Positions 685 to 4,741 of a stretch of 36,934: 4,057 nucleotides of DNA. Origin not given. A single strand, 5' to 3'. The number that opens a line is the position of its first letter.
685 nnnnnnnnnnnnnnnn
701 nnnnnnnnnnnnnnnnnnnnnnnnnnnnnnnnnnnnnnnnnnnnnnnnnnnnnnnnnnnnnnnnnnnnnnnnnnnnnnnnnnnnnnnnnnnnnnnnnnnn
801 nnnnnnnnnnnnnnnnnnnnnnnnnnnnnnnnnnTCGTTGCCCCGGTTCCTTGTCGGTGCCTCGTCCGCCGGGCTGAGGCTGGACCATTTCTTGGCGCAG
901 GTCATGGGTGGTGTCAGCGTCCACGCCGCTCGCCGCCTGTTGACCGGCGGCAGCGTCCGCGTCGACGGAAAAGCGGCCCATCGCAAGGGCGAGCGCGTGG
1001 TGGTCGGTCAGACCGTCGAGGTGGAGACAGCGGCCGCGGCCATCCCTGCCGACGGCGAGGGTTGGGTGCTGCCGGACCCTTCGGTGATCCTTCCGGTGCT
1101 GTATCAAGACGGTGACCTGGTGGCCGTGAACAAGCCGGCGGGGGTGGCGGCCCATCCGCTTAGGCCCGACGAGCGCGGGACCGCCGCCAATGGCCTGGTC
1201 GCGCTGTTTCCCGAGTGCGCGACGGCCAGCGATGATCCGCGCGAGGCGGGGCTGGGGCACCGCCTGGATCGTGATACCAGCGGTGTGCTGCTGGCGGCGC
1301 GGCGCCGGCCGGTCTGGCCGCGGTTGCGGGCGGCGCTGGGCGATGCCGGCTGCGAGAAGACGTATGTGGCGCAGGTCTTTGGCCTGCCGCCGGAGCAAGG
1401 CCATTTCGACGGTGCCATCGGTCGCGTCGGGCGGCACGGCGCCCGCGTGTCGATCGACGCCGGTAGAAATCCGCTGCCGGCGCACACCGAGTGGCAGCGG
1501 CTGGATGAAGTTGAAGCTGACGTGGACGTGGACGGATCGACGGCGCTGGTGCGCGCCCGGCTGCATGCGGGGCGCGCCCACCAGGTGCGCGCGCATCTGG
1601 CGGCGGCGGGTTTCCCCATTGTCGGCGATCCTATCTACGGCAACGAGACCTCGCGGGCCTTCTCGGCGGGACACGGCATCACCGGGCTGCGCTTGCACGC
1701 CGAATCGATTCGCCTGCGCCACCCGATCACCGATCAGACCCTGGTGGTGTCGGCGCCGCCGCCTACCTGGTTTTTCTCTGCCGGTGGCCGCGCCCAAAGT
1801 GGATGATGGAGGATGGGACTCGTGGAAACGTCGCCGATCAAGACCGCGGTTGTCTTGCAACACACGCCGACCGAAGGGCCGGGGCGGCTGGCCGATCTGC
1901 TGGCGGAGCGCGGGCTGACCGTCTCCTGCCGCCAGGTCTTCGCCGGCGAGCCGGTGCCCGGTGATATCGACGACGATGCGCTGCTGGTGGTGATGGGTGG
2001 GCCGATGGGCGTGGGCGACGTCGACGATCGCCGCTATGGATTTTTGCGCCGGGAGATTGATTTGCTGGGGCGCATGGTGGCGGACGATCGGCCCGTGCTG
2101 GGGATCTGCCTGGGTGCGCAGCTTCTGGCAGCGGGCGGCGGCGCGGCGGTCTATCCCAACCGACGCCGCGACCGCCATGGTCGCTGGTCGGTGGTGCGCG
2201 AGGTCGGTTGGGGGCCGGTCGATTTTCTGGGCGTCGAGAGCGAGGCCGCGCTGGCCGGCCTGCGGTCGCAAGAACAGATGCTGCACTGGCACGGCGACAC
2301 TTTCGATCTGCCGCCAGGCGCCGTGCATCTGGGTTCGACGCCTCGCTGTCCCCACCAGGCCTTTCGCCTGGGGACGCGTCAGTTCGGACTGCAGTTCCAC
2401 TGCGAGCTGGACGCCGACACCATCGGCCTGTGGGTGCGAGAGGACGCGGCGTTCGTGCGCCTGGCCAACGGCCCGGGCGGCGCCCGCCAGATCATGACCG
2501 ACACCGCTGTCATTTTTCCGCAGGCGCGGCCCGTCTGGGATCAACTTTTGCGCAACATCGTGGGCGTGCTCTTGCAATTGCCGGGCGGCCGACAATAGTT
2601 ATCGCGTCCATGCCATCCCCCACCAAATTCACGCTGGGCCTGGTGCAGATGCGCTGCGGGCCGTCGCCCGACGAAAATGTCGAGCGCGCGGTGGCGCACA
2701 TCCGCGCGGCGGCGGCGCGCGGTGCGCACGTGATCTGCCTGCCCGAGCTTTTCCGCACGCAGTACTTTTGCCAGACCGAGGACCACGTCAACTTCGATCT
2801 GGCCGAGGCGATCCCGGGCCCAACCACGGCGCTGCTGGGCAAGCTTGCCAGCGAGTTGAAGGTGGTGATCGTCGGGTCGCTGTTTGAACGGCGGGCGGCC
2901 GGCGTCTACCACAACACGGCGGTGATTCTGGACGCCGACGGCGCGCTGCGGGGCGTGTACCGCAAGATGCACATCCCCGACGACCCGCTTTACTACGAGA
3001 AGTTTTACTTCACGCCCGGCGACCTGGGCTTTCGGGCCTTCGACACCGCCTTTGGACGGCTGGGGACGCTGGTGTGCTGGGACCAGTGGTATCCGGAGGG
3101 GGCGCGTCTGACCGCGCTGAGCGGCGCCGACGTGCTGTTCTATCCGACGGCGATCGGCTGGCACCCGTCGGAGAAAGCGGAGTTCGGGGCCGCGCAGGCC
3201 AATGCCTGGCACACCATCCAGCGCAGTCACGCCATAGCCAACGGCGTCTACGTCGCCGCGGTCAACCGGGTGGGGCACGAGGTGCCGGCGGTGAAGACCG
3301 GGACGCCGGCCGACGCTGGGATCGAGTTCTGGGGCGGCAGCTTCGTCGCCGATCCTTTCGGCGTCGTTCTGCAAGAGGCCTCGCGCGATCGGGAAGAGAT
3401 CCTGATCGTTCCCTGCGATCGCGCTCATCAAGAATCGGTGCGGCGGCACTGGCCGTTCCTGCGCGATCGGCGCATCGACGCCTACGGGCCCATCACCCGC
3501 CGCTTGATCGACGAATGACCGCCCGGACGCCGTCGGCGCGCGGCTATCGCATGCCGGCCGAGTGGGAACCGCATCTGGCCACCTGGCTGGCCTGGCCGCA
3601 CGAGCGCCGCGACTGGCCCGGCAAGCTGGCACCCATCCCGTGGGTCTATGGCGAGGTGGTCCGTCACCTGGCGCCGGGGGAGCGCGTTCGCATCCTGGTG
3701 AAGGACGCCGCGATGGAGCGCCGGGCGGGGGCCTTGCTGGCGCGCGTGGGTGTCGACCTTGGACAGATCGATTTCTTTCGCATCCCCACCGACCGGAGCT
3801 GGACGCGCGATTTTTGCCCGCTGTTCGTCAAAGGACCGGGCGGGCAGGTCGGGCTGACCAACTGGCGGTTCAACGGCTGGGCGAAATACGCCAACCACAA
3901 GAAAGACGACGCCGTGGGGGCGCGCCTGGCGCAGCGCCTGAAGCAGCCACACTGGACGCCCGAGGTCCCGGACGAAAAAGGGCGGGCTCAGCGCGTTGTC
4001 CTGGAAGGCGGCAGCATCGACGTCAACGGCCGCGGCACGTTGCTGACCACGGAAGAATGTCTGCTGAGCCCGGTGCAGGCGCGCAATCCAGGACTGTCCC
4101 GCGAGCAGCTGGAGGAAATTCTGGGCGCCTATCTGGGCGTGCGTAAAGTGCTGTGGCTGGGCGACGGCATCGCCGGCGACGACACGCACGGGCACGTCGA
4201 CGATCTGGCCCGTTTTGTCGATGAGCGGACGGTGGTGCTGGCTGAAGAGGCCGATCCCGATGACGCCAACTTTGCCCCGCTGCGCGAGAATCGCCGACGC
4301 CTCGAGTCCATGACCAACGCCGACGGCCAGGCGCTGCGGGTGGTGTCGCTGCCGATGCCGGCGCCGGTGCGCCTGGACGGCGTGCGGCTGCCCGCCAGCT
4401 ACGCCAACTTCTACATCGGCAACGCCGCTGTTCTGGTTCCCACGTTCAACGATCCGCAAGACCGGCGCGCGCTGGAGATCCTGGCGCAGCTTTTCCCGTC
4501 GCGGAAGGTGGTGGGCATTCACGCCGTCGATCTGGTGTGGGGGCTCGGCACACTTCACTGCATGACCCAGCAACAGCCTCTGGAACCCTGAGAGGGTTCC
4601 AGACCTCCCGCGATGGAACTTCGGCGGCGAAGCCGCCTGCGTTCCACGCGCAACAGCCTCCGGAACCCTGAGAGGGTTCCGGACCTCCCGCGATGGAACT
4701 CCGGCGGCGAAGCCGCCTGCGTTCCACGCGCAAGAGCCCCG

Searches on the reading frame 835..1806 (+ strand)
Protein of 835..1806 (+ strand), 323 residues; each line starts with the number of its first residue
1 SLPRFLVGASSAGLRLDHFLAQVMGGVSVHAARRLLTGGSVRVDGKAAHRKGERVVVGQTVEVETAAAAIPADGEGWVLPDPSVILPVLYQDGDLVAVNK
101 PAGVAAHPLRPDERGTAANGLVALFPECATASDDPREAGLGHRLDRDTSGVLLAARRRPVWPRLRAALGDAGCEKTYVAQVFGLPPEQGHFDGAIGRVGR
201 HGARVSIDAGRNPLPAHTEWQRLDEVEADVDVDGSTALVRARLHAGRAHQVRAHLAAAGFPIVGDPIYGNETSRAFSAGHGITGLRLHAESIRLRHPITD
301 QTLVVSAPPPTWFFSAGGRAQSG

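Call 10: search_protein_families(library=pfam, proteins=[window:835-1806:+], max_evalue=0.001)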
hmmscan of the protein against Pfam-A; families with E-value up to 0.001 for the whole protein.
window:835-1806:+ (323 aa): 3 families
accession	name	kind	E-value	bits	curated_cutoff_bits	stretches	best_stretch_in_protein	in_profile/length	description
PF00849.27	PseudoU_synth_2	-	1.3e-21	77.9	26.8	1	94-257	1-152/152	RNA pseudouridylate synthase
PF01479.30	S4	-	2.8e-06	27.4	22.8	1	14-61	1-48/48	S4 domain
PF13275.11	S4_2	-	5.9e-05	23.3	24.6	1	31-67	25-61/65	S4 domain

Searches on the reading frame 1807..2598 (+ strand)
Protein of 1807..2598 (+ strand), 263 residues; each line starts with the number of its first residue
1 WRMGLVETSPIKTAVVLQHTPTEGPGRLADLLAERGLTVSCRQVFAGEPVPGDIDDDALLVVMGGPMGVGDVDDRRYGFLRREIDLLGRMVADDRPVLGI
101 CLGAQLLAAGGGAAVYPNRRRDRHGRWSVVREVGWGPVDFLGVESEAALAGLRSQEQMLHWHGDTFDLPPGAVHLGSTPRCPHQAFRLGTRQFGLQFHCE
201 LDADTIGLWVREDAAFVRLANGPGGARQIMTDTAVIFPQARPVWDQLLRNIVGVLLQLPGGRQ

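Call 10: search_protein_families(library=pfam, proteins=[window:1807-2598:+], max_evalue=0.001)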
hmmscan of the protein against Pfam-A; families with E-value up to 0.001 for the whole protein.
window:1807-2598:+ (263 aa): 2 families
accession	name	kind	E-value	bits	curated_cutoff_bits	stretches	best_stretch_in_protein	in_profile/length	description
PF00117.34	GATase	-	3.4e-15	56.6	22.8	1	54-202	40-174/190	Glutamine amidotransferase class-I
PF07722.19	Peptidase_C26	-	0.00099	19.4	20.5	0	83-112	94-125/219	Peptidase C26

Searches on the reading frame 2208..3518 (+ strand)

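Call 10: search_protein_families(library=pfam, proteins=[window:2208-3518:+], max_evalue=0.001)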
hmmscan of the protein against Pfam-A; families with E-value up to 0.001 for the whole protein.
window:2208-3518:+ (436 aa): 1 family
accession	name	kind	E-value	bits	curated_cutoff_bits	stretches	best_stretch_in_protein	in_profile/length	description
PF00795.27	CN_hydrolase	-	1.5e-60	205.2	23.2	1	143-412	2-255/256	Carbon-nitrogen hydrolase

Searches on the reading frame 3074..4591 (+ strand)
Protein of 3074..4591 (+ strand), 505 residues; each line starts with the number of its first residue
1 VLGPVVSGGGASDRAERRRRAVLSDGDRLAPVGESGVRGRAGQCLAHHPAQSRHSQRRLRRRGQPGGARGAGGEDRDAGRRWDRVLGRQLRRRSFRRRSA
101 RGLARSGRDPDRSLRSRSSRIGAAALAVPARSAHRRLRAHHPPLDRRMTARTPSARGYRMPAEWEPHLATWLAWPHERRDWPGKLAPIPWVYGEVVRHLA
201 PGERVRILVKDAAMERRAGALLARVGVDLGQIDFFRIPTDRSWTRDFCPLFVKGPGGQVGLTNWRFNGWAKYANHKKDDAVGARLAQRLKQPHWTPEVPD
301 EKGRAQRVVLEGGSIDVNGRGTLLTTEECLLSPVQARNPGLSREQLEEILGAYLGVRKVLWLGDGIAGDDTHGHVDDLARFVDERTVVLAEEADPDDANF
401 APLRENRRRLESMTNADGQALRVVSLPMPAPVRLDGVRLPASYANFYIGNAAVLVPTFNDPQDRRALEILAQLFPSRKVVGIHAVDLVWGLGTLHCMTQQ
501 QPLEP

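Call 10: search_protein_families(library=pfam, proteins=[window:3074-4591:+], max_evalue=0.001)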
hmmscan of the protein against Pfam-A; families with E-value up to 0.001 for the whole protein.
window:3074-4591:+ (505 aa): 1 family
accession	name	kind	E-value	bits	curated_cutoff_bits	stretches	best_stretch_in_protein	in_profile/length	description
PF04371.20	PAD_porph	-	1.9e-117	392.6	25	1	159-502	1-321/321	Porphyromonas-type peptidyl-arginine deiminase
